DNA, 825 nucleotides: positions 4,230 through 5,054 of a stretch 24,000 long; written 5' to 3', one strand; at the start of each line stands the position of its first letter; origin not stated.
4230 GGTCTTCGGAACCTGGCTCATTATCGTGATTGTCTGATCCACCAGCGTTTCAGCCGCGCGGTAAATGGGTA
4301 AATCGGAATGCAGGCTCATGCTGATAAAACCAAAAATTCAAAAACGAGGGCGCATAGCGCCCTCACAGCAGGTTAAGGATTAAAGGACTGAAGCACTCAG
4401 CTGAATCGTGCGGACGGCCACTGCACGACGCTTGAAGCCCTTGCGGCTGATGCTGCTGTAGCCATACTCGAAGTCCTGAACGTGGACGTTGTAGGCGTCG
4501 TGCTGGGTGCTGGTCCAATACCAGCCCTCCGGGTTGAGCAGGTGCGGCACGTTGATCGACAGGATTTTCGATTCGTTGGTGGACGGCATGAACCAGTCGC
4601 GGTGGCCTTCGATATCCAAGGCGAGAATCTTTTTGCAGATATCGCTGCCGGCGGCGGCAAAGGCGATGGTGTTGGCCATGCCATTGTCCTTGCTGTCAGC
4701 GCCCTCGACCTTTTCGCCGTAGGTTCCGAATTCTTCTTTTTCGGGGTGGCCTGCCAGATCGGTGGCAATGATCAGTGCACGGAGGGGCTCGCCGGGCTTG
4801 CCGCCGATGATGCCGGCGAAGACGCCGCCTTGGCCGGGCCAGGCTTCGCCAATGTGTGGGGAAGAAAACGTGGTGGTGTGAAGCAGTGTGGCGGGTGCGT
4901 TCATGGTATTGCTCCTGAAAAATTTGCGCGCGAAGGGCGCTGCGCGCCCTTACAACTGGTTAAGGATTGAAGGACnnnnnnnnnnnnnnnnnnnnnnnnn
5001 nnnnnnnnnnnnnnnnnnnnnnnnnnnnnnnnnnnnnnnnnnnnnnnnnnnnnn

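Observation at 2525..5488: Complete diversity-generating retroelement: RT, Avd, one TR and two VRs with adenine-specific mismatches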

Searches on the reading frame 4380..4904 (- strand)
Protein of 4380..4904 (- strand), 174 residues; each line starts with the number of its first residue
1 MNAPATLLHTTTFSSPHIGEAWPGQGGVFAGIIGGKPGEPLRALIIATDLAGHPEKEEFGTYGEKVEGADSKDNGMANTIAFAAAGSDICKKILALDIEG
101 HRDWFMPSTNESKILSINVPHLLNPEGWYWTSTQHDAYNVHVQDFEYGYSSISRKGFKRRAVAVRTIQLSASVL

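Call 5: search_protein_families(library=pfam, proteins=[window:4380-4904:-], max_evalue=0.01)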
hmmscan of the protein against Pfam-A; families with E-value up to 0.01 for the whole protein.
window:4380-4904:- (174 aa): 1 family
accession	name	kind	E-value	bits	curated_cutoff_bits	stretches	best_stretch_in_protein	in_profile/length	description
PF07603.17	Lcl_C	-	2.7e-05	24.9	34.9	1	85-165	26-117/117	Lcl C-terminal domain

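Call 12: search_protein_families(library=phrogs, proteins=[window:4380-4904:-], max_evalue=0.001)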
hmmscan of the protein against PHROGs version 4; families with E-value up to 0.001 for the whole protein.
window:4380-4904:- (174 aa): 1 family
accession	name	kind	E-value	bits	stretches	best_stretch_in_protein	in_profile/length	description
phrog_4245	-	unknown function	2.4e-24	87.2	1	11-169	417-581/583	-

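Call 16: search_protein_families(library=ncbifam, proteins=[window:4380-4904:-], max_evalue=0.01)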
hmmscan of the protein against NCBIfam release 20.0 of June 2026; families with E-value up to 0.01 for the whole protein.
window:4380-4904:- (174 aa): 0 families

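Call 19: search_solved_structures(query=window:4380-4904:-, max_evalue=1)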
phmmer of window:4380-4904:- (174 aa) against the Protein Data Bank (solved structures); distinct sequences matched with E-value up to 1: 1.
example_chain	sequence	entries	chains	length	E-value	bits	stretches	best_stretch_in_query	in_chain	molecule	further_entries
4aa6_A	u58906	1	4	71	0.9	12.5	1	82-114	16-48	ESTROGEN RECEPTOR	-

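Call 52: find_homologous_proteins(query=window:4380-4904:-, max_evalue=0.00001)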
Query window:4380-4904:- (174 aa): 5 proteins with E <= 0.00001 among 75 candidates.
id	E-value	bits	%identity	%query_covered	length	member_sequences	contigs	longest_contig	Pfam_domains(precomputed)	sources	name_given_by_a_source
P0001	6.6e-108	376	95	100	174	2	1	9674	PF07603.18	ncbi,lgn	-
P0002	8.9e-34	135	48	92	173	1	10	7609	PF07603.18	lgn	-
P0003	4.1e-33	133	48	91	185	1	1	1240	-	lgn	-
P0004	2.4e-21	94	36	89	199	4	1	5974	PF07603.18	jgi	jgi:hypothetical protein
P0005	5.0e-16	77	35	94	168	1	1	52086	-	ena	-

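Call 54: find_homologous_proteins(query=A3, max_evalue=0.00001)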
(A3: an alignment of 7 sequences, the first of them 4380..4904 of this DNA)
Query A3 (7 sequences) (174 aa, profile of the alignment): 138 proteins with E <= 0.00001 among 7240 candidates; the best 120 are listed.
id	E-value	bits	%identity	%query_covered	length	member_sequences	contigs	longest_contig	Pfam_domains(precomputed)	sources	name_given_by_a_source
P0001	1.7e-79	283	95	100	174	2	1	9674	PF07603.18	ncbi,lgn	-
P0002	3.4e-71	256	48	92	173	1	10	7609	PF07603.18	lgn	-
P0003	3.9e-71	256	48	91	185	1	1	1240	-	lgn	-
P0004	2.8e-65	237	36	89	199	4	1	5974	PF07603.18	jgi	jgi:hypothetical protein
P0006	2.9e-65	237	53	98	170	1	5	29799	PF07603.18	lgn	-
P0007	8.5e-61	222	54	98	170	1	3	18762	PF07603.18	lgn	-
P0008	8.6e-61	222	56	92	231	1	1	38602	-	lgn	-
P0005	3.4e-57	211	35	94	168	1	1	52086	-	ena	-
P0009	4.2e-57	210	38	89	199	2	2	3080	PF07603.18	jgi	jgi:hypothetical protein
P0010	5.4e-56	207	39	91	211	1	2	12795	-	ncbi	-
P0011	5.6e-56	207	42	94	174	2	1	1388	PF07603.18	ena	-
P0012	3.5e-55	204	44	94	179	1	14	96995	-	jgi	jgi:hypothetical protein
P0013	7.9e-55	203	51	91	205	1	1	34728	PF07603.18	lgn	-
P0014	1.0e-54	202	48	90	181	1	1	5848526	PF07603.18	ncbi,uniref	ncbi:DUF1566 domain-containing protein [Hydrogenophaga sp. ANAO-22]|uniref:Lcl domain-containing pro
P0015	2.9e-54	201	40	91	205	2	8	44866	PF07603.18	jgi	jgi:hypothetical protein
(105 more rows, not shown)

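Call 69: predict_structure(alignment_id=A4)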
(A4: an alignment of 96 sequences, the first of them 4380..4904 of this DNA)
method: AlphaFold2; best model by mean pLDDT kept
length: 174 residues; sequences in the alignment: 96
mean_pLDDT: 94.1   pTM: 0.87
mean pLDDT of the five models: 94.1, 93.9, 93.7, 93.7, 93.1
residues with pLDDT >= 90: 148; 70-90: 15; 50-70: 11; < 50: 0
segments of 3 or more residues with pLDDT < 50: none
pLDDT, mean of each block of 10 residues (from residue 1): 69 87 97 89 97 97 98 98 98 98 98 98 97 99 98 98 95 65
secondary structure, 60 per line:
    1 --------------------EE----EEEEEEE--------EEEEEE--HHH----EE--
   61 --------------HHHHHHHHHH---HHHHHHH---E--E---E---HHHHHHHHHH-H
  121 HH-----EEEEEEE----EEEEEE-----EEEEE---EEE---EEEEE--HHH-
elements in order: E27-33 E42-47 H75-84 H88-94 H109-118 E128-134 E139-144 E150-154 E158-160 E164-168

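Call 71: fold_search(model_id=the predicted structure, library=pdb)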
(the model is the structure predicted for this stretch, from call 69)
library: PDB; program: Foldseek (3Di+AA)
matches with E <= 10: 175; with E <= 0.001: 1
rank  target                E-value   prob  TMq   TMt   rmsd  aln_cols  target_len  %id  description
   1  8q4e_A                3.1e-04  1.00  0.52  0.67   6.0       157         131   18  Structure of Legionella pneumophila Lcl C-terminal domain (released 2023-12-27)
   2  4eps                  6.1e-03  1.00  0.50  0.20   4.6       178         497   10  Crystal structure of a fimbrial protein (BACOVA_04982) from Bacteroides ovatus ATCC 8483 at 1.85 A resolution (released 2012-06-13)
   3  8oks_A                3.3e-01  0.35  0.33  0.47   7.5       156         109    8  Crystal structure of Bdellovibrio bacteriovorus Bd2740 C-terminal domain (released 2023-10-25)
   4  1fvu_B                5.3e-01  0.35  0.32  0.43   8.6       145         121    6  CRYSTAL STRUCTURE OF BOTROCETIN (released 2001-02-14)
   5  1ijk_C                5.3e-01  0.23  0.22  0.30   8.9        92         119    8  The von Willebrand Factor mutant (I546V) A1 domain-botrocetin Complex (released 2002-07-10)
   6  4qkg                  5.6e-01  0.33  0.35  0.51   6.0       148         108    7  Monomeric form of human LLT1, a ligand for NKR-P1 (released 2015-03-11)
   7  1c3a_A                5.6e-01  0.18  0.33  0.40   9.4       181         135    8  CRYSTAL STRUCTURE OF FLAVOCETIN-A FROM THE HABU SNAKE VENOM, A NOVEL CYCLIC TETRAMER OF C-TYPE LECTIN-LIKE HETERODIMER (released 2000-03-06)
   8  8oks_B                6.3e-01  0.28  0.33  0.46   6.7       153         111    9  Crystal structure of Bdellovibrio bacteriovorus Bd2740 C-terminal domain (released 2023-10-25)
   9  1oz7_B                8.0e-01  0.35  0.27  0.36   5.1        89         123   13  Crystal structure of Echicetin from the venom of Indian saw-scaled viper (Echis carinatus) at 2.4 resolution (released 2003-12-30)
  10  1iod_A                8.5e-01  0.20  0.31  0.40   9.1       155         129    6  CRYSTAL STRUCTURE OF THE COMPLEX BETWEEN THE COAGULATION FACTOR X BINDING PROTEIN FROM SNAKE VENOM AND THE GLA DOMAIN  (released 2001-06-27)
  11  1v4l_B                9.6e-01  0.35  0.37  0.49   6.6       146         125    9  Crystal structure of a platelet agglutination factor isolated from the venom of Taiwan habu (Trimeresurus mucrosquamat (released 2003-12-02)
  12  1bv4_B                1.1e+00  0.33  0.27  0.40   3.5        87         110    4  APO-MANNOSE-BINDING PROTEIN-C (released 1999-01-13)
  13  3bdw_C                1.2e+00  0.08  0.24  0.32   8.8       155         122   11  Human CD94/NKG2A (released 2008-01-01)
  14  3bdw_A                1.2e+00  0.08  0.24  0.32   8.8       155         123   11  Human CD94/NKG2A (released 2008-01-01)
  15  4uxm                  1.3e+00  0.20  0.26  0.33   5.5        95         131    9  Crystal Structure of Struthiocalcin-1, a different crystal form. (released 2015-04-08)
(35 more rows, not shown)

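Call 80: fold_search(model_id=the predicted structure, library=viral)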
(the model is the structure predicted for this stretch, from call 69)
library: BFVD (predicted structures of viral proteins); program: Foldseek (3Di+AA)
matches with E <= 10: 145; with E <= 0.001: 17
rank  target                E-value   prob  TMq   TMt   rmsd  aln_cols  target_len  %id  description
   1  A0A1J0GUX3            5.7e-11  1.00  0.76  0.64   2.9       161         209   27  (no name in the UniProt tables at hand)
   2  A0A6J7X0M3            2.1e-09  1.00  0.77  0.24   3.9       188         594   20  Peptidase S74 domain-containing protein [uncultured Caudovirales phage]
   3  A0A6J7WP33            7.1e-09  1.00  0.63  0.29   4.4       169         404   19  DUF1566 domain-containing protein [uncultured Caudovirales phage]
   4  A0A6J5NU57            2.1e-08  1.00  0.66  0.41   3.5       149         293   17  Uncharacterized protein [uncultured Caudovirales phage]
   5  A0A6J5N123            2.4e-08  1.00  0.66  0.62   4.5       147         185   20  DUF1566 domain-containing protein [uncultured Caudovirales phage]
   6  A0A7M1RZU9            1.9e-07  1.00  0.60  0.14   3.5       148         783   18  Uncharacterized protein [uncultured phage cr116_1]
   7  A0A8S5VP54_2          2.4e-07  1.00  0.64  0.09   3.0       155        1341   15  (no name in the UniProt tables at hand)
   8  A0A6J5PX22            2.4e-07  1.00  0.68  0.13   8.4       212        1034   19  Collagen triple helix repeat [uncultured Caudovirales phage]
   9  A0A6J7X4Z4            4.1e-07  1.00  0.67  0.15   4.8       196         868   18  Uncharacterized protein [uncultured Caudovirales phage]
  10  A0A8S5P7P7            4.3e-07  1.00  0.60  0.27   4.5       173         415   17  Uncharacterized protein [Podoviridae sp. ctU7u6]
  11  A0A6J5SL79            4.9e-07  1.00  0.70  0.72   4.4       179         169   18  DUF1566 domain-containing protein [uncultured Caudovirales phage]
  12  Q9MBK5                1.4e-06  1.00  0.51  0.48   5.3       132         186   31  Uncharacterized protein [Pseudomonas phage D3]
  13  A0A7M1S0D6            1.5e-06  1.00  0.53  0.42   5.4       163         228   17  DUF1566 domain-containing protein [uncultured phage cr10_1]
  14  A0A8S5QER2            1.5e-05  1.00  0.60  0.19   3.0       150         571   17  Nucleoid-associated protein [Siphoviridae sp. ctEIp38]
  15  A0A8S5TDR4            2.1e-05  1.00  0.58  0.08   4.1       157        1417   16  Tail fiber protein [Myoviridae sp. ctK5o5]
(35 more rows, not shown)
